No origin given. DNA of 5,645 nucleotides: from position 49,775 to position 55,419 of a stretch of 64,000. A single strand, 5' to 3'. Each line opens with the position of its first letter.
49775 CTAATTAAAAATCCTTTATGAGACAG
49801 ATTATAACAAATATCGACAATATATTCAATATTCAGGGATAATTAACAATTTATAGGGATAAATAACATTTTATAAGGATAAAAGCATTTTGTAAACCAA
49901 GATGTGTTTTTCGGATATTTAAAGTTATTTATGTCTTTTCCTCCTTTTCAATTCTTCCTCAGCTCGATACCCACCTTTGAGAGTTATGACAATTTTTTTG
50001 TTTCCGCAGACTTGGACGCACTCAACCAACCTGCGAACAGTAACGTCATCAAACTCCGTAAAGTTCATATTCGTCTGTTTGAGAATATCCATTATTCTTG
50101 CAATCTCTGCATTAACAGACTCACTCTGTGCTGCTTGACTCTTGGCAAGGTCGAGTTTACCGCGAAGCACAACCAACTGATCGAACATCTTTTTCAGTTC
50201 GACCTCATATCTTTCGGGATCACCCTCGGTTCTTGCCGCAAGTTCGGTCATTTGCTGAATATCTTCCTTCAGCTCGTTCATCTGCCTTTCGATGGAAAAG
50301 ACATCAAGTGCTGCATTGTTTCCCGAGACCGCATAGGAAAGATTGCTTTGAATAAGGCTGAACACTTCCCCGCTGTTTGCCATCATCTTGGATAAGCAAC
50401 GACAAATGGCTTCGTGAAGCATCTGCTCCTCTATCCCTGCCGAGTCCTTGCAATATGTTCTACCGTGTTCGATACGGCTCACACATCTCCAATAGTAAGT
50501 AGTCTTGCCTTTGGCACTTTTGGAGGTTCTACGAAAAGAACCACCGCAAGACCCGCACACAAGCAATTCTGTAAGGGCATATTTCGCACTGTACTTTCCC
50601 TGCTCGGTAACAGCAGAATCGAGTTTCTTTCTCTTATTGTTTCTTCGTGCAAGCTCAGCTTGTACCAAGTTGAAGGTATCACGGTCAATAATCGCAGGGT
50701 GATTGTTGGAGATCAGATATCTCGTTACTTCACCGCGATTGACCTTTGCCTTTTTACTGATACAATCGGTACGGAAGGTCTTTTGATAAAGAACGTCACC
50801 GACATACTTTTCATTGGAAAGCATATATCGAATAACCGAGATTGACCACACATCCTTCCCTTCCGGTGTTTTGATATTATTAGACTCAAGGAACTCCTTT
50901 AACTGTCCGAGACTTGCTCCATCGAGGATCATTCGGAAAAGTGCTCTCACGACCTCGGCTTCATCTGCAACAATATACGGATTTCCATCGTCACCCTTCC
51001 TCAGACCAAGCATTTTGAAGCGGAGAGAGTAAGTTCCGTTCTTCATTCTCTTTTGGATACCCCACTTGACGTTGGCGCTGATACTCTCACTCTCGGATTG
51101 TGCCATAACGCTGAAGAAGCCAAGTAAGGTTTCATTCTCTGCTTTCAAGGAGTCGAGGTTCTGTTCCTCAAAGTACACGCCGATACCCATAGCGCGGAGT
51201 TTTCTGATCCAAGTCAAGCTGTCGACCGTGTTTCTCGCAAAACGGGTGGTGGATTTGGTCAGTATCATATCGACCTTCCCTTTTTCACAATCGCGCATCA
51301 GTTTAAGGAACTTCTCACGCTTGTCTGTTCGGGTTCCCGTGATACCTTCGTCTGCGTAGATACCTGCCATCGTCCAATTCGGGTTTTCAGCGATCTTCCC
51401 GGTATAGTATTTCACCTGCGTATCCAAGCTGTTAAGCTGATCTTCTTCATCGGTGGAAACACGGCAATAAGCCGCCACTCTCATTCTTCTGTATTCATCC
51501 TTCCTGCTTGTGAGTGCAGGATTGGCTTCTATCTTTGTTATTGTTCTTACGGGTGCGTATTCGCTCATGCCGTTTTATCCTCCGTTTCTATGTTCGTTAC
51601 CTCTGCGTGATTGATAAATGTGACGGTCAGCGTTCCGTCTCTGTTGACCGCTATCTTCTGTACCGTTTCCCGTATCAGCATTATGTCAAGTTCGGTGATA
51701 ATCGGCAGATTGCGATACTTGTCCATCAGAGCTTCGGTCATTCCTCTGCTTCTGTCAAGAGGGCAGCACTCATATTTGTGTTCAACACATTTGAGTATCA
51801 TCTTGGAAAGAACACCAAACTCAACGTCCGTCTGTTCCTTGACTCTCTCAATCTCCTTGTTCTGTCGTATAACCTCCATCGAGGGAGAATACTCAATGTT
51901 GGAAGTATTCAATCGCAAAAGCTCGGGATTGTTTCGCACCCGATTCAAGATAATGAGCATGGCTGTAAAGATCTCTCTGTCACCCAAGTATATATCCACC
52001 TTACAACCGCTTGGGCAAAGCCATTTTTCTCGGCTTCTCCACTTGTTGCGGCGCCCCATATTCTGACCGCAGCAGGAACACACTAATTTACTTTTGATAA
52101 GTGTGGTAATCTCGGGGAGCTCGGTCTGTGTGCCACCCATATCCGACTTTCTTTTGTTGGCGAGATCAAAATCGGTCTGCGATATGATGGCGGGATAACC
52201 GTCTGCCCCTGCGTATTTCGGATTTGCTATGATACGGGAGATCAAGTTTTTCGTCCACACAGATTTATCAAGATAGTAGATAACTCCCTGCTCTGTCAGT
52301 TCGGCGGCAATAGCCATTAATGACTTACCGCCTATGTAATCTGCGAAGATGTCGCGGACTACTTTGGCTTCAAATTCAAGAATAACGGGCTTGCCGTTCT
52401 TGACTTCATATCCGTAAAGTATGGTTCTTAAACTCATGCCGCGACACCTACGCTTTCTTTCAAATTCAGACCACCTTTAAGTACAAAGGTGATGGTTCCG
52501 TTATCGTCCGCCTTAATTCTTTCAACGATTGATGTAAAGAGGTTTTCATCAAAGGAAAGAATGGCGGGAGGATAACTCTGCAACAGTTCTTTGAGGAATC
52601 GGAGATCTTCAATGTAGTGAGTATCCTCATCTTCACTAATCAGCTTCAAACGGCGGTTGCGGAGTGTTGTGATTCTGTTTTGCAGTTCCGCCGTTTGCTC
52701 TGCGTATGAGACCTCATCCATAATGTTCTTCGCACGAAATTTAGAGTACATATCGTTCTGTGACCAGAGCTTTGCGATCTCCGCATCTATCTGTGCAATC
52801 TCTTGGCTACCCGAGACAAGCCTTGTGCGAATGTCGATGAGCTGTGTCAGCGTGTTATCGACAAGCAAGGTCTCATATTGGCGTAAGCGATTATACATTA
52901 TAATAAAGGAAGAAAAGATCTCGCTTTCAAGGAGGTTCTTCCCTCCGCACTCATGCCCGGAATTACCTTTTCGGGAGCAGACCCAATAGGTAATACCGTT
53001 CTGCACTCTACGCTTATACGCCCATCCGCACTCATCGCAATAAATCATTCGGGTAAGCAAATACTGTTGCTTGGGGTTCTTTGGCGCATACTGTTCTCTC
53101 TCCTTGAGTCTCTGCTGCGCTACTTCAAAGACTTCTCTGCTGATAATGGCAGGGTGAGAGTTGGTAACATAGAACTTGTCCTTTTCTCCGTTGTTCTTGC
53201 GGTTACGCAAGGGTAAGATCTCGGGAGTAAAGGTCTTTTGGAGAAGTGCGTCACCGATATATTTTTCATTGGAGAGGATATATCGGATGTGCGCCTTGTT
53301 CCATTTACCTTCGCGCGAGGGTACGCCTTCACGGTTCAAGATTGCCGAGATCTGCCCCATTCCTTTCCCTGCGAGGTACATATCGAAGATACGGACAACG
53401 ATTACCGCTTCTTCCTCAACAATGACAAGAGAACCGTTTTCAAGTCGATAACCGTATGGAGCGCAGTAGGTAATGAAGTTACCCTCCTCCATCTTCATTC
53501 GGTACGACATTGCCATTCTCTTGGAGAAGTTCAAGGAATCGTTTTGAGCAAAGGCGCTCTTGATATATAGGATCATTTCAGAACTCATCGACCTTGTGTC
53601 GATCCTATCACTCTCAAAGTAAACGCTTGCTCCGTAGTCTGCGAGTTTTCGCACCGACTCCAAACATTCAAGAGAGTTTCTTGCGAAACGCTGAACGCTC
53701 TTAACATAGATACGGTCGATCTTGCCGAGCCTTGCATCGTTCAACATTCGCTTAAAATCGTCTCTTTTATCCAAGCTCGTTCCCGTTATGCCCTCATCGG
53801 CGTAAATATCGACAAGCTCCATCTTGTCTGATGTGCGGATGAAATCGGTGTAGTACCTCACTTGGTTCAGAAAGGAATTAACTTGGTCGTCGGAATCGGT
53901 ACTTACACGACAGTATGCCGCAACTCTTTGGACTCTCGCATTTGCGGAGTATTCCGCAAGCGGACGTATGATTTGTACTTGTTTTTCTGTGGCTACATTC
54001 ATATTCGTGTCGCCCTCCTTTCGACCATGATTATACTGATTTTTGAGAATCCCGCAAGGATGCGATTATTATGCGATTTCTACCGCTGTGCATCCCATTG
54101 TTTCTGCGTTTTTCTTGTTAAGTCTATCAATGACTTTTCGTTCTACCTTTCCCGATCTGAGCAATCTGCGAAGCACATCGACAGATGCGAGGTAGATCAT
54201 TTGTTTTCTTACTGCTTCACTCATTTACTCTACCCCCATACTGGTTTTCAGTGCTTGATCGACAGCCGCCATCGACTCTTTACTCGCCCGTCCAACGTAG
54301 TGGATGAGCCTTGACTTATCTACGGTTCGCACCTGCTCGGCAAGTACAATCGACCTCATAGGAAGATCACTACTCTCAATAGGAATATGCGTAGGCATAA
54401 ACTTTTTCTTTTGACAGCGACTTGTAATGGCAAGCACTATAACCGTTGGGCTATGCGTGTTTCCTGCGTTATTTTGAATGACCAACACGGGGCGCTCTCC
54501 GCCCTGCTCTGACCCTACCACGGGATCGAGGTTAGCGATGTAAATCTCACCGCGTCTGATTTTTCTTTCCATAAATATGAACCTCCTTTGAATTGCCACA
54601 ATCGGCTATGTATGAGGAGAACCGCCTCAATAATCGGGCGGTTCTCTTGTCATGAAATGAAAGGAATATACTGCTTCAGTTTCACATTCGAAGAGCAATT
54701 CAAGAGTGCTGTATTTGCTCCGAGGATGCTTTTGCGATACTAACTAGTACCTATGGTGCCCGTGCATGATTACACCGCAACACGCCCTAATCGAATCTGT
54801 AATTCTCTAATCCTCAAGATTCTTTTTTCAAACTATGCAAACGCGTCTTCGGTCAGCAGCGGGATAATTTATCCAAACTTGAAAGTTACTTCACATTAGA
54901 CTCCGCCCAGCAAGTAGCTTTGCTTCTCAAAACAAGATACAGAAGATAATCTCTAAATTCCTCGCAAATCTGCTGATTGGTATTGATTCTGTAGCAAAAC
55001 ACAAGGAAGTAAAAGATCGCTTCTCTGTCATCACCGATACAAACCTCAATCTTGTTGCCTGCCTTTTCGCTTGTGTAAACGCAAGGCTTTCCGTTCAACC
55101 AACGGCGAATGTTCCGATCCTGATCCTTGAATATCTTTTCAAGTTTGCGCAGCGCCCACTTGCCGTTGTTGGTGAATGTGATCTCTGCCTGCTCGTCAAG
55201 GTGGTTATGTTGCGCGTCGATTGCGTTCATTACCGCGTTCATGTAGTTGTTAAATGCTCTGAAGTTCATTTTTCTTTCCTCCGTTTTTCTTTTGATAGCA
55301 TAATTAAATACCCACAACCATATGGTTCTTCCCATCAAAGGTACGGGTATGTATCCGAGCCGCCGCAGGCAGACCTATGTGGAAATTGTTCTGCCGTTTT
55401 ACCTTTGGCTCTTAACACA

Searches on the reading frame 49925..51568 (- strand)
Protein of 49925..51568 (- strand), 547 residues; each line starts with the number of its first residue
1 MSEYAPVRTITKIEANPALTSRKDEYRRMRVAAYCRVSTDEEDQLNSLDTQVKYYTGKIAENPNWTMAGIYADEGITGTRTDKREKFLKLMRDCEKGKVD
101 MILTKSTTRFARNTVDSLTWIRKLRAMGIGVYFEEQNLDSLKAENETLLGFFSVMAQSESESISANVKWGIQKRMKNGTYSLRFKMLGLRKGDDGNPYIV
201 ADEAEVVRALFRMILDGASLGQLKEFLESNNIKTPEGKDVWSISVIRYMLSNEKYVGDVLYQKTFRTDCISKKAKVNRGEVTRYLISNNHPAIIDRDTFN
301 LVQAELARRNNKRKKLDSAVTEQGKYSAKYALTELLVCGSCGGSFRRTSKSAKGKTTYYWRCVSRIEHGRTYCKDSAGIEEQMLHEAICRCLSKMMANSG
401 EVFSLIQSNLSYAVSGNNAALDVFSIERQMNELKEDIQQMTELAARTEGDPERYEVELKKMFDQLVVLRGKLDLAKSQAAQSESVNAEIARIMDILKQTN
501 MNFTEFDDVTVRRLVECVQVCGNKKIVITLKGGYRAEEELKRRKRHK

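Call 37: search_protein_families(library=pfam, proteins=[window:49925-51568:-], max_evalue=0.0001)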
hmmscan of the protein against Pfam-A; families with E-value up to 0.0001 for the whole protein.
window:49925-51568:- (547 aa): 3 families
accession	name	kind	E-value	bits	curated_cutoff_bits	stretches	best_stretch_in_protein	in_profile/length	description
PF00239.26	Resolvase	-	1.8e-30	106.4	23.3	1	31-179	1-144/145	Resolvase, N terminal domain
PF07508.19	Recombinase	-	3.1e-24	85.6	21.1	1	202-309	2-102/102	Recombinase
PF13408.12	Zn_ribbon_recom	-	8.3e-10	39.3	25.3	1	332-388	2-53/58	Recombinase zinc beta ribbon domain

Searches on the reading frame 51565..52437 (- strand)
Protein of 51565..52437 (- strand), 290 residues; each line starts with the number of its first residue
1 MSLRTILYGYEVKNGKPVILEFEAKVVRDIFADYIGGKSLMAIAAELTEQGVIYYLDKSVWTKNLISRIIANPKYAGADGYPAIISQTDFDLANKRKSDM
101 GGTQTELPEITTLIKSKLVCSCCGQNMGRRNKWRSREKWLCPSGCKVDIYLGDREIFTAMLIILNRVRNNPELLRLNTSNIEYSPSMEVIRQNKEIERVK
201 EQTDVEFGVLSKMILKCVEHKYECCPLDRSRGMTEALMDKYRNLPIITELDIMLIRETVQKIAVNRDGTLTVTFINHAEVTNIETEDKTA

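Call 7: search_protein_families(library=pfam, proteins=[window:51565-52437:-], max_evalue=0.01)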
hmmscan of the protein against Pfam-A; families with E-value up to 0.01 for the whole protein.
window:51565-52437:- (290 aa): 1 family
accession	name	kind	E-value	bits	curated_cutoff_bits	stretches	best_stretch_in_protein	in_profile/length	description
PF07508.19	Recombinase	-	3.7e-14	53.3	21.1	1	23-98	3-100/102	Recombinase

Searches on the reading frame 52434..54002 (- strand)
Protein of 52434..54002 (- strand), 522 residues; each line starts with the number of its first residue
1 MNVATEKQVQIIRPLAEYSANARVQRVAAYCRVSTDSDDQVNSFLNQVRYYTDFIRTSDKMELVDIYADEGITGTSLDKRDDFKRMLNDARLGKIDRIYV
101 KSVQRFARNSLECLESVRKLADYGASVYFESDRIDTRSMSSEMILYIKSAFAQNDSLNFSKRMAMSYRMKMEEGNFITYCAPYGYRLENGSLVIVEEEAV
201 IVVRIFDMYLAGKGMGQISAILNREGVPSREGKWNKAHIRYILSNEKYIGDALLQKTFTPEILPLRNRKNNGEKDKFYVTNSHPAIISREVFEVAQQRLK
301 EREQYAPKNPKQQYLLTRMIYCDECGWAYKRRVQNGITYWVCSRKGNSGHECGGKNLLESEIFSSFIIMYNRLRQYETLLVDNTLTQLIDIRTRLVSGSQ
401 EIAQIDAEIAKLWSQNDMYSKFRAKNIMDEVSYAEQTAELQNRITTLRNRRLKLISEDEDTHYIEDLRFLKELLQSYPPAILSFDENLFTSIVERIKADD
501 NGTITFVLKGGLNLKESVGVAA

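Call 7: search_protein_families(library=pfam, proteins=[window:52434-54002:-], max_evalue=0.01)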
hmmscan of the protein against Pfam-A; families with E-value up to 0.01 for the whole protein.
window:52434-54002:- (522 aa): 3 families
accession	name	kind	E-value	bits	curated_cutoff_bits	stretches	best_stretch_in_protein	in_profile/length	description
PF07508.19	Recombinase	-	1.7e-25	89.7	21.1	1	196-302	1-102/102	Recombinase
PF00239.26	Resolvase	-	2.8e-24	86.3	23.3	1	27-174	1-143/145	Resolvase, N terminal domain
PF13408.12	Zn_ribbon_recom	-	2e-08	34.9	25.3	1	315-362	1-49/58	Recombinase zinc beta ribbon domain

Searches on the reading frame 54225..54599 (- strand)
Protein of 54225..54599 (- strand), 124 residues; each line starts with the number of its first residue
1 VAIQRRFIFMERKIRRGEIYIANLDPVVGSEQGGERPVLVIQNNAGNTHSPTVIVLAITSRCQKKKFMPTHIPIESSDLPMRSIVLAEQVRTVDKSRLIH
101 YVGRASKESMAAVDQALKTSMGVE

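Call 7: search_protein_families(library=pfam, proteins=[window:54225-54599:-], max_evalue=0.01)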
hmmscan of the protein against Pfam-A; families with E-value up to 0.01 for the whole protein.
window:54225-54599:- (124 aa): 1 family
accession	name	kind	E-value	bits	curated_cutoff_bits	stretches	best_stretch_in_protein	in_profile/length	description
PF02452.23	PemK_toxin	-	7.3e-36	123.1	23.1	1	15-120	1-108/109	PemK-like, MazF-like toxin of type II toxin-antitoxin system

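Call 55: search_protein_families(library=ncbifam, proteins=[window:54225-54599:-], max_evalue=0.01)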
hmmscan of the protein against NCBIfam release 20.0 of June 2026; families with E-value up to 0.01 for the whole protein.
window:54225-54599:- (124 aa): 4 families
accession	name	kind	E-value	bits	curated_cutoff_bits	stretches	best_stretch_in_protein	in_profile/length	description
NF007320.0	PRK09812.1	equivalog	1.6e-11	44.2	129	1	12-111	5-105/116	type II toxin-antitoxin system ChpB family toxin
NF007386.0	PRK09907.1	equivalog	7.1e-10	38.9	120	1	17-119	10-108/111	endoribonuclease MazF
NF052489.1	TAtMazFAgrob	equivalog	1.8e-05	24.5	150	1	14-97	6-86/118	type II toxin-antitoxin system toxin MazF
NF011516.0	PRK14955.1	equivalog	0.008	15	560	1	54-114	170-226/397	DNA polymerase III subunits gamma and tau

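Call 60: search_solved_structures(query=window:54225-54569:-, show_alignments=2, max_evalue=0.00001)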
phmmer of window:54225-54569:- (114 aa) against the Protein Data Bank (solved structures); distinct sequences matched with E-value up to 0.00001: 21.
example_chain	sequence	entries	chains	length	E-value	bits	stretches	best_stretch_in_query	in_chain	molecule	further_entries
7bxy_A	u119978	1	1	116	3.9e-30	107.4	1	4-113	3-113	mRNA interferase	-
4hke_A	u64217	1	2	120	4.4e-30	107.3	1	4-113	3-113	Addiction module toxin component PemK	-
2mf2_A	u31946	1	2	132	6.9e-30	106.6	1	3-113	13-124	mRNA interferase MazF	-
4mzm_A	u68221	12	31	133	7e-30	106.6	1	3-113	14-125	mRNA interferase MazF | MazF mRNA interferase | Endoribonuclease MazF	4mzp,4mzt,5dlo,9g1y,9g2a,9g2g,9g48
4of1_A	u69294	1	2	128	9.6e-30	106.2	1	4-113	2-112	mRNA interferase MazF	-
4mdx_A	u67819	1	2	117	2e-29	105.1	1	4-112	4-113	mRNA interferase EndoA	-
1ne8_A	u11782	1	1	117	2.1e-29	105.1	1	4-112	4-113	conserved hypothetical protein YDCE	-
4me7_A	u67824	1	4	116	2.2e-29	105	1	4-112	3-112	mRNA interferase EndoA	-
6kys_A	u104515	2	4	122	2.6e-12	50.2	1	3-110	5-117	Endoribonuclease MazF9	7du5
6kyt_A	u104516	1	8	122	2.8e-12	50.1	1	4-110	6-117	Endoribonuclease MazF9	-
5hjz_A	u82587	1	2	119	3.1e-12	50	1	4-110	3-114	Endoribonuclease MazF9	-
6l29_A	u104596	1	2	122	9.8e-11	45.1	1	3-110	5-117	mRNA interferase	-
5hk0_A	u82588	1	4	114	3.5e-10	43.4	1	4-109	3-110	Endoribonuclease MazF6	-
8zws_A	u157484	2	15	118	3.6e-10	43.3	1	4-109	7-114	Endoribonuclease MazF6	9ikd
5hk3_A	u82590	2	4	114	3.7e-10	43.3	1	4-109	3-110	Endoribonuclease MazF6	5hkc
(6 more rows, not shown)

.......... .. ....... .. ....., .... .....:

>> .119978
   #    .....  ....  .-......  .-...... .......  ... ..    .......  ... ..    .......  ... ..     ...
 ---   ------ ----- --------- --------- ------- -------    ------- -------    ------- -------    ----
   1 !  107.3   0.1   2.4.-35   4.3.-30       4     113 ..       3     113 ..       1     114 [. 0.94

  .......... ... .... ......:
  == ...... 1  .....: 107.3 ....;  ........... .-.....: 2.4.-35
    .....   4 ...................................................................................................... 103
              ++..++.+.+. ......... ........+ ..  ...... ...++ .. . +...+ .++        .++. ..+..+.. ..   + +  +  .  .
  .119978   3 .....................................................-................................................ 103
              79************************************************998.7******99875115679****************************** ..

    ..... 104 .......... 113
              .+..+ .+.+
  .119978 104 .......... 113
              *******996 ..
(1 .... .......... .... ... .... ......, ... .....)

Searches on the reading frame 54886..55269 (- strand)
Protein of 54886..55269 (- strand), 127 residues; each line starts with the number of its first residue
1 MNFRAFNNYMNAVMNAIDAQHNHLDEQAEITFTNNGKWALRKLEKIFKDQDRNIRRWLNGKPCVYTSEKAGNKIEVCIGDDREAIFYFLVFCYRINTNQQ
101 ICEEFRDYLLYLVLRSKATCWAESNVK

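Call 7: search_protein_families(library=pfam, proteins=[window:54886-55269:-], max_evalue=0.01)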
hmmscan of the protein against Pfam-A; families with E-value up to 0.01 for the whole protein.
window:54886-55269:- (127 aa): 0 families

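Call 16: find_related_loci(query=window:54886-55269:-, collection=genome_contigs, flank=3000)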
Query window:54886-55269:- (127 aa) in genome_contigs; peptide patterns used: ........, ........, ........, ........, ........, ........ (x = any residue, [..] = any of these).
97 stretches matched a pattern; 2 encode a relative of the query (tblastn E <= 1e-3); 2 distinct loci.
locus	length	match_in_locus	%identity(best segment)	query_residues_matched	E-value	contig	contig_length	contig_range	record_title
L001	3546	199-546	77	1-116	5e-61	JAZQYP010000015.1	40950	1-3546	MAG: Eubacteriales bacterium isolate T1900045160_TC20190154.MAGScoT_cleanbin_000005 SGB_5038_k141_1767847, whole genome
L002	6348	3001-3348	68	1-116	3e-56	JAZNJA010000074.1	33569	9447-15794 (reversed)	MAG: Eubacteriales bacterium isolate T1900044682_TS20190148.MAGScoT_cleanbin_000009 SGB_1696_k141_715308, whole genome s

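Call 55: search_protein_families(library=ncbifam, proteins=[window:54886-55269:-], max_evalue=0.01)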
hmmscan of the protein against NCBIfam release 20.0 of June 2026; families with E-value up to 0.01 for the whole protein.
window:54886-55269:- (127 aa): 0 families
